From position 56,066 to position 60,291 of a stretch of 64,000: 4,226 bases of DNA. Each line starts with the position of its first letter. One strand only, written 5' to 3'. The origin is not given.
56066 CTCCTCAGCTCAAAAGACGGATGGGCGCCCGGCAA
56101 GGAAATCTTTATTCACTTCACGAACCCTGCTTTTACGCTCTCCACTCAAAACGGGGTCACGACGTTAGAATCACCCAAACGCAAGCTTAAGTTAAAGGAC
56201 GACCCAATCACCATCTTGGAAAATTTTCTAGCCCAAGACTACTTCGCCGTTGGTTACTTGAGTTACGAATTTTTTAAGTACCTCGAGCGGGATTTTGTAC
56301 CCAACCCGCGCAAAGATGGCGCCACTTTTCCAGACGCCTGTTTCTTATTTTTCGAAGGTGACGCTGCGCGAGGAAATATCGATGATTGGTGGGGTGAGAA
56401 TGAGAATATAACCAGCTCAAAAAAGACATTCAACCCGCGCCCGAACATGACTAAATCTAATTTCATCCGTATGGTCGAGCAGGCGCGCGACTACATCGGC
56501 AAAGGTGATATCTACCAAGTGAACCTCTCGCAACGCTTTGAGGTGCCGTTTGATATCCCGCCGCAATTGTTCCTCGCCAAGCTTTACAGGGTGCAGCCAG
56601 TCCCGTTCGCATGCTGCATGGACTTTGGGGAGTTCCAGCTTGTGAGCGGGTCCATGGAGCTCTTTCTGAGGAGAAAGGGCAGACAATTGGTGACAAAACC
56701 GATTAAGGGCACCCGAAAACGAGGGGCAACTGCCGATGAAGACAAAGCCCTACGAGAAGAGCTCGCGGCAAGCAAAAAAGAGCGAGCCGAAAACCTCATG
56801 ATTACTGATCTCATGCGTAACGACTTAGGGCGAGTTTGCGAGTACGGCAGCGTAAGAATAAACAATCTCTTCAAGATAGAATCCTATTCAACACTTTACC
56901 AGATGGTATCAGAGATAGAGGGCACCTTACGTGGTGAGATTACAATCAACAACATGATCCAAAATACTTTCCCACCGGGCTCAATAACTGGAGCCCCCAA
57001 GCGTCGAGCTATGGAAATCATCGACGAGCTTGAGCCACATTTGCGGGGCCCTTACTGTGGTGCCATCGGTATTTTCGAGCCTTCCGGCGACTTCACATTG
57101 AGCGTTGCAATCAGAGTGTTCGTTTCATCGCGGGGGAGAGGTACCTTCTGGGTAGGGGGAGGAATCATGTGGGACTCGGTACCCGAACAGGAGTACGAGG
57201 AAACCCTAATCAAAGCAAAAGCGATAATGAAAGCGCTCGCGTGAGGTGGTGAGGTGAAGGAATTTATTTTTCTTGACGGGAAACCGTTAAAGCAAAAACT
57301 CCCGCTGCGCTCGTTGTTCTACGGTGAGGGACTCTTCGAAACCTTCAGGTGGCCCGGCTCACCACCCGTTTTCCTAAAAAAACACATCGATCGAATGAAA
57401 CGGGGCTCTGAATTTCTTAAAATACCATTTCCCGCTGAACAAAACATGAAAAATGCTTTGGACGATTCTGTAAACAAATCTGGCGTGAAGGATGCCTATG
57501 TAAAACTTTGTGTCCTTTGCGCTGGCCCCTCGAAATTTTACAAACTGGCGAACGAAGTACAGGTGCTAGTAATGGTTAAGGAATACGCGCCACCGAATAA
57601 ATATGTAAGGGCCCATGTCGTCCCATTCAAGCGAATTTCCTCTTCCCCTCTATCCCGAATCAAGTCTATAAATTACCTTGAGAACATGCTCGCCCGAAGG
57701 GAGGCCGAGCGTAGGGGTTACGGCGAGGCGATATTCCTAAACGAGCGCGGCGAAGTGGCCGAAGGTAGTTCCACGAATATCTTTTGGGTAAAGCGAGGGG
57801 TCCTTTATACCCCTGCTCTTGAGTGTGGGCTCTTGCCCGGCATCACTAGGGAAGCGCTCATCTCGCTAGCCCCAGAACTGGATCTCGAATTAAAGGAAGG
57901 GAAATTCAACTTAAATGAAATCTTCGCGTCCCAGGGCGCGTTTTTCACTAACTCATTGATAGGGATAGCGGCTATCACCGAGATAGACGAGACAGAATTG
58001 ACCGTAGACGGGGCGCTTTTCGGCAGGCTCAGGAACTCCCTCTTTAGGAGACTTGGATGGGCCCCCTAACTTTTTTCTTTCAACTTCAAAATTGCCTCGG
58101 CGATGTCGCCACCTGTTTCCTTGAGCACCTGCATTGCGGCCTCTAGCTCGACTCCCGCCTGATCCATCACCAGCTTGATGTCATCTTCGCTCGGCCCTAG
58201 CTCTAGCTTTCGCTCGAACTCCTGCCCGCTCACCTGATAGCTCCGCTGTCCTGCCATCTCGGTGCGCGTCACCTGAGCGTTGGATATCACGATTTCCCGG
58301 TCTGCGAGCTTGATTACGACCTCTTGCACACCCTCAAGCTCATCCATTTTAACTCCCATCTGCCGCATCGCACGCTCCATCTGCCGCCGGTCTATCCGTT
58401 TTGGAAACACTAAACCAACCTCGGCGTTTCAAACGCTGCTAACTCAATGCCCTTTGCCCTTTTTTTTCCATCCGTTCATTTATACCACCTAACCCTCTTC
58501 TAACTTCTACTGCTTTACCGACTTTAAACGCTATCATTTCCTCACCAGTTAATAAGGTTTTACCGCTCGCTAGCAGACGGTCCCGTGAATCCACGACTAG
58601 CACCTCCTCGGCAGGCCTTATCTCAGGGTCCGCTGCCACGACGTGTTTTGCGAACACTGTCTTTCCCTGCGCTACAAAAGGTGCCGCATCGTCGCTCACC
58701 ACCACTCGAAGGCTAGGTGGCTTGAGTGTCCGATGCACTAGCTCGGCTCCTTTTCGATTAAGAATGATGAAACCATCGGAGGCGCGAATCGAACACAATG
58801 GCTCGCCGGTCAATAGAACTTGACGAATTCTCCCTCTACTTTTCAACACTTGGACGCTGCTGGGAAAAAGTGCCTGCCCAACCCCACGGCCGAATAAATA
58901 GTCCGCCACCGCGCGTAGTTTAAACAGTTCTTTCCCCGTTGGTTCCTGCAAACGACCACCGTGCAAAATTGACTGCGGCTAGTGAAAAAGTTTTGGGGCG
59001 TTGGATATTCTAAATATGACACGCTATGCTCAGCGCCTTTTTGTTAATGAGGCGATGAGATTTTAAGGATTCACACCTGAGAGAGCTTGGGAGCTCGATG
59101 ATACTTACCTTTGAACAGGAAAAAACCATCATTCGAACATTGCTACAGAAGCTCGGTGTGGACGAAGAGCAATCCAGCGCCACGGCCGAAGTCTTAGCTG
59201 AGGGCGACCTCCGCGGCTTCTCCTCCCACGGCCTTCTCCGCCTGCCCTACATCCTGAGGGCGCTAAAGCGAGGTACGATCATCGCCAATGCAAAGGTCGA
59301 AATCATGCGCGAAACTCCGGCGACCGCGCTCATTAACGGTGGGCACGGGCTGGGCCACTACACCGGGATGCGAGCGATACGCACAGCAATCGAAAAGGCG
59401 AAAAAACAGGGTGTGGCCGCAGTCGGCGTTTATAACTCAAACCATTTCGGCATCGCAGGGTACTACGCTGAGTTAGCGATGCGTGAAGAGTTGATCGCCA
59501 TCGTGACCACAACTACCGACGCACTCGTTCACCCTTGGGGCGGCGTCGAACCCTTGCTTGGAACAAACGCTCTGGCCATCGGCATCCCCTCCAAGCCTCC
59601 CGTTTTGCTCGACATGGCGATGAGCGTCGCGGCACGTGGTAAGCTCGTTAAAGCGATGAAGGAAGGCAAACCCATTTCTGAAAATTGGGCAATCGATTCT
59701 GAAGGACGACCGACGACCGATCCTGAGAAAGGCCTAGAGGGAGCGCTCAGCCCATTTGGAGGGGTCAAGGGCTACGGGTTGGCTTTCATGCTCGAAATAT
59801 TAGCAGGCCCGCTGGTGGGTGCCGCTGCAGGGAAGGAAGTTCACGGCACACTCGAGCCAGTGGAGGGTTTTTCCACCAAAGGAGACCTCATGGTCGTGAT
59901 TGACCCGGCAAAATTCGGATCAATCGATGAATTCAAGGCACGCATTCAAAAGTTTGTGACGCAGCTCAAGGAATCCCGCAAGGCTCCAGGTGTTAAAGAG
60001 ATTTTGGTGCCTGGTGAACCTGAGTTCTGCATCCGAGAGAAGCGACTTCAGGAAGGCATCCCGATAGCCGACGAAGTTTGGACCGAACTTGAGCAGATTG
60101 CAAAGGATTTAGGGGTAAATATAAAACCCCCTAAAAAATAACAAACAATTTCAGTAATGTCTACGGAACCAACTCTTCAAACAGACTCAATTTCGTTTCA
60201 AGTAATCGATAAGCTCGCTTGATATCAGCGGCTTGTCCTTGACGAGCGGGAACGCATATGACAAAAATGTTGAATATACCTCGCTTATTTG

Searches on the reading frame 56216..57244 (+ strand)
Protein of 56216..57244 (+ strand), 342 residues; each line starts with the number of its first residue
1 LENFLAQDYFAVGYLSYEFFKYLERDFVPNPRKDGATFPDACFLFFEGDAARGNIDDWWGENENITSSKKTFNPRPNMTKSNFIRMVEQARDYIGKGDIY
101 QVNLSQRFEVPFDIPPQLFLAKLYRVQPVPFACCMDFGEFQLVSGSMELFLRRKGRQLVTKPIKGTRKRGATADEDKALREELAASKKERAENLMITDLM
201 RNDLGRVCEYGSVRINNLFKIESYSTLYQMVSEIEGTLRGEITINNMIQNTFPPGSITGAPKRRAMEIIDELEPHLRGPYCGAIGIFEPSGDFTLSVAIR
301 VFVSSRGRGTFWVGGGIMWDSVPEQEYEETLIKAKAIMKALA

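Call 29: search_protein_families(library=pfam, proteins=[window:56216-57244:+], max_evalue=0.0001)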
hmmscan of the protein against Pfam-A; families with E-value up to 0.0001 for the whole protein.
window:56216-57244:+ (342 aa): 1 family
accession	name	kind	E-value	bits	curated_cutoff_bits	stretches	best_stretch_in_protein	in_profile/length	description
PF00425.24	Chorismate_bind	-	3.3e-87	292.7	27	1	80-333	2-257/257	chorismate binding enzyme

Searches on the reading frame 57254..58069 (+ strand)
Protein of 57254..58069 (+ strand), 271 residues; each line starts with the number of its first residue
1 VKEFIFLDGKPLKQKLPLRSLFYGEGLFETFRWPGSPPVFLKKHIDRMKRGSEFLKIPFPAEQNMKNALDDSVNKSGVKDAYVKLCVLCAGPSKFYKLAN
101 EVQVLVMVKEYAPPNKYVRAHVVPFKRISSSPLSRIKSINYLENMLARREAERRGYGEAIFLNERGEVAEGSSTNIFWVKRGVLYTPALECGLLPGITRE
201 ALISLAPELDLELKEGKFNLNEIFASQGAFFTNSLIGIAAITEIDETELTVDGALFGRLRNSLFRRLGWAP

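Call 29: search_protein_families(library=pfam, proteins=[window:57254-58069:+], max_evalue=0.0001)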
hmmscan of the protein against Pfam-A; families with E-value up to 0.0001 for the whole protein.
window:57254-58069:+ (271 aa): 1 family
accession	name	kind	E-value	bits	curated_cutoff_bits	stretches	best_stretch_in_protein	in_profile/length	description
PF01063.24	Aminotran_4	-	8.2e-58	196.3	28.5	1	26-244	1-223/223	Amino-transferase class IV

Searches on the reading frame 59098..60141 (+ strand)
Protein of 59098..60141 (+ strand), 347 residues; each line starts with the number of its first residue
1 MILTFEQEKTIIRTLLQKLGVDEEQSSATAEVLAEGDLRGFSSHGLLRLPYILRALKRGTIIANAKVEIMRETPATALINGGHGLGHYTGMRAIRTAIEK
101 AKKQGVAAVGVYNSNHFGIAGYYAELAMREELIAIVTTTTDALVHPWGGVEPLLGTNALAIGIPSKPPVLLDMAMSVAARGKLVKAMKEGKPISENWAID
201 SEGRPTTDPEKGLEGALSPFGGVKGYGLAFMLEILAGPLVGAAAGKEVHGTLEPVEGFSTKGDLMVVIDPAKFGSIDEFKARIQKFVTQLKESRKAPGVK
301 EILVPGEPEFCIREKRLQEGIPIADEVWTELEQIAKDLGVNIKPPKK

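Call 29: search_protein_families(library=pfam, proteins=[window:59098-60141:+], max_evalue=0.0001)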
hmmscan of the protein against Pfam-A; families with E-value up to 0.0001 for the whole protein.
window:59098-60141:+ (347 aa): 1 family
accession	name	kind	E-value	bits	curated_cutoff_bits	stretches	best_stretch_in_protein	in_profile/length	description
PF02615.19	Ldh_2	-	3.9e-121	404.7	38.8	1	4-331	2-332/333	Malate/L-lactate dehydrogenase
